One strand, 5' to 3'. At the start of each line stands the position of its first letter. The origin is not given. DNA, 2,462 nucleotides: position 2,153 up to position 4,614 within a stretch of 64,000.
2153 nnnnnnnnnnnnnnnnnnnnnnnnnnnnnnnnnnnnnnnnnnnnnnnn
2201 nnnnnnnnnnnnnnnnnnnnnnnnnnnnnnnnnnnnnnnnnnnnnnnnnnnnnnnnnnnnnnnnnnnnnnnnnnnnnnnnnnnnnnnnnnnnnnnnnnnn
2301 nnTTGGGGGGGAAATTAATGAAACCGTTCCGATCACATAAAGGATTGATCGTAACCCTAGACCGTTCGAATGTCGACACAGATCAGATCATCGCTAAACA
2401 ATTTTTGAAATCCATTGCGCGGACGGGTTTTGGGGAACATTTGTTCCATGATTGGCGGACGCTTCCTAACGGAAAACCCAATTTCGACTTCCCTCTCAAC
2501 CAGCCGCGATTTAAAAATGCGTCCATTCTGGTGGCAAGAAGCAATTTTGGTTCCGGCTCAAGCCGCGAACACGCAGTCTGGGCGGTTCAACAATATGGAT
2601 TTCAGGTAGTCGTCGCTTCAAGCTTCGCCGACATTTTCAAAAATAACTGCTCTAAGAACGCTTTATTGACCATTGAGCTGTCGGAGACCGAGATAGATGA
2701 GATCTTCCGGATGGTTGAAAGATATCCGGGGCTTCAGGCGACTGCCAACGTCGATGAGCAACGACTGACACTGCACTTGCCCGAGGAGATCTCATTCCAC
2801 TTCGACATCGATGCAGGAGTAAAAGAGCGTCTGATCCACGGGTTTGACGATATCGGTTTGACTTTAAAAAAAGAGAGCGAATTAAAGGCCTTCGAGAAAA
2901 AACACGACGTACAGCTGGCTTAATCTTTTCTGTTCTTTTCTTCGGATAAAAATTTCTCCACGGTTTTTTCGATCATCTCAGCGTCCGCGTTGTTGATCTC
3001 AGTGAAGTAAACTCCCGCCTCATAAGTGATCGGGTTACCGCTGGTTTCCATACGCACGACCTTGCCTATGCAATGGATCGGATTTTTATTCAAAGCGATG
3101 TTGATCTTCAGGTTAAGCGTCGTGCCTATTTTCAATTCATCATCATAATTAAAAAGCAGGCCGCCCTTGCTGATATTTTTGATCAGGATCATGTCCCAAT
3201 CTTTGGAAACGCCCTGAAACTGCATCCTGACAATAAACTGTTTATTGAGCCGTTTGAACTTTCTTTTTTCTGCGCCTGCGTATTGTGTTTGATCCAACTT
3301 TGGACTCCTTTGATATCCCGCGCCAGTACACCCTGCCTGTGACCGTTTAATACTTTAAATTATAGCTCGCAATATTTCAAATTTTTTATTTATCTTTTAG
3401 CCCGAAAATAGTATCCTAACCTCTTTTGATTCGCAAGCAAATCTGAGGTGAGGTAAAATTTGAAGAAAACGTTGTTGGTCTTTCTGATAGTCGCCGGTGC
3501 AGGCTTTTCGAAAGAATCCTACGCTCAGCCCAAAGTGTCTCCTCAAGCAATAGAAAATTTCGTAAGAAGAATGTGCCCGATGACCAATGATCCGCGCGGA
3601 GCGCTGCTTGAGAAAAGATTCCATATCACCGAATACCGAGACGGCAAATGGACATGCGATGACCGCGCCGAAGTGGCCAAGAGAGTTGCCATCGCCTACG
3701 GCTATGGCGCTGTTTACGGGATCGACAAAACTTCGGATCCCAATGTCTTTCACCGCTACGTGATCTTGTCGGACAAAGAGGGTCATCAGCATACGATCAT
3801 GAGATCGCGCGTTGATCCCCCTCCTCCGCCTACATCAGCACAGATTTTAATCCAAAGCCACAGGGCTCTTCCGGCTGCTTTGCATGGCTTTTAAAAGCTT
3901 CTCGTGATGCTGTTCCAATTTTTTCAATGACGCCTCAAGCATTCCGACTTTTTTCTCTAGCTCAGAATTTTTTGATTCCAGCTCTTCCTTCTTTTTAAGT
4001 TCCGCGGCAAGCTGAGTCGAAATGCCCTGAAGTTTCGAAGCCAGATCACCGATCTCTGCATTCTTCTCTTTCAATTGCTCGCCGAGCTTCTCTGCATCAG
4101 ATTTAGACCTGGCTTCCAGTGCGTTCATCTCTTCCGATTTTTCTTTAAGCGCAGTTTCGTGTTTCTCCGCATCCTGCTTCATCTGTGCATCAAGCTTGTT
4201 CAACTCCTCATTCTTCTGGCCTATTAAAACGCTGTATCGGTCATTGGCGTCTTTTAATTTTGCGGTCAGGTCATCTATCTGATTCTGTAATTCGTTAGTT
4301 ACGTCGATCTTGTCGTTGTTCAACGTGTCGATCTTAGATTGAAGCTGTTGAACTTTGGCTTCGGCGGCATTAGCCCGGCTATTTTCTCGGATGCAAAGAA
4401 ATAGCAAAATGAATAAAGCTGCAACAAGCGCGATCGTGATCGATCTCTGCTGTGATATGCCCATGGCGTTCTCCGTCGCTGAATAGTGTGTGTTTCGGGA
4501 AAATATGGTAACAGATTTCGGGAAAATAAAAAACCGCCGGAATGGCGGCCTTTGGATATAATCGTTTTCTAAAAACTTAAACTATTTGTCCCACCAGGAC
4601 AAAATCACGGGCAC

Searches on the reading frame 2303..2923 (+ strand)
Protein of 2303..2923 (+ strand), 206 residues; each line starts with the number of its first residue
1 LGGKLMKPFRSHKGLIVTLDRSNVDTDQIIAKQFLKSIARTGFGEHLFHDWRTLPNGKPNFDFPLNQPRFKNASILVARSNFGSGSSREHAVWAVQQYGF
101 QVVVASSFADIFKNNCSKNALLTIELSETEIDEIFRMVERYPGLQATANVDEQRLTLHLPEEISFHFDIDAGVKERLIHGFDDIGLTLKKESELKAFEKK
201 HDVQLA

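Call 52: search_protein_families(library=pfam, proteins=[window:2303-2923:+])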
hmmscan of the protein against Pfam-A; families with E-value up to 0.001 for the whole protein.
window:2303-2923:+ (206 aa): 1 family
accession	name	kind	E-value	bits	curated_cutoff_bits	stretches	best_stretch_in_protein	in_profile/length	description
PF00694.25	Aconitase_C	-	5.3e-36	124.3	22.8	1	6-128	1-130/131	Aconitase C-terminal domain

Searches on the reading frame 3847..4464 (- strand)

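Call 52: search_protein_families(library=pfam, proteins=[window:3847-4464:-])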
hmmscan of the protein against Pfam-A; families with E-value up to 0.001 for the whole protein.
window:3847-4464:- (205 aa): 2 families
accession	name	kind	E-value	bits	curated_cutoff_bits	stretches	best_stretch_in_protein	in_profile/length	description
PF24922.1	ACBP4_C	-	0.00033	21.3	31.2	0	103-194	5-99/105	Acyl-CoA-binding domain-containing protein 4-6, C-terminal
PF00261.25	Tropomyosin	-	0.00047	20.1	38.6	0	83-192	52-174/242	Tropomyosin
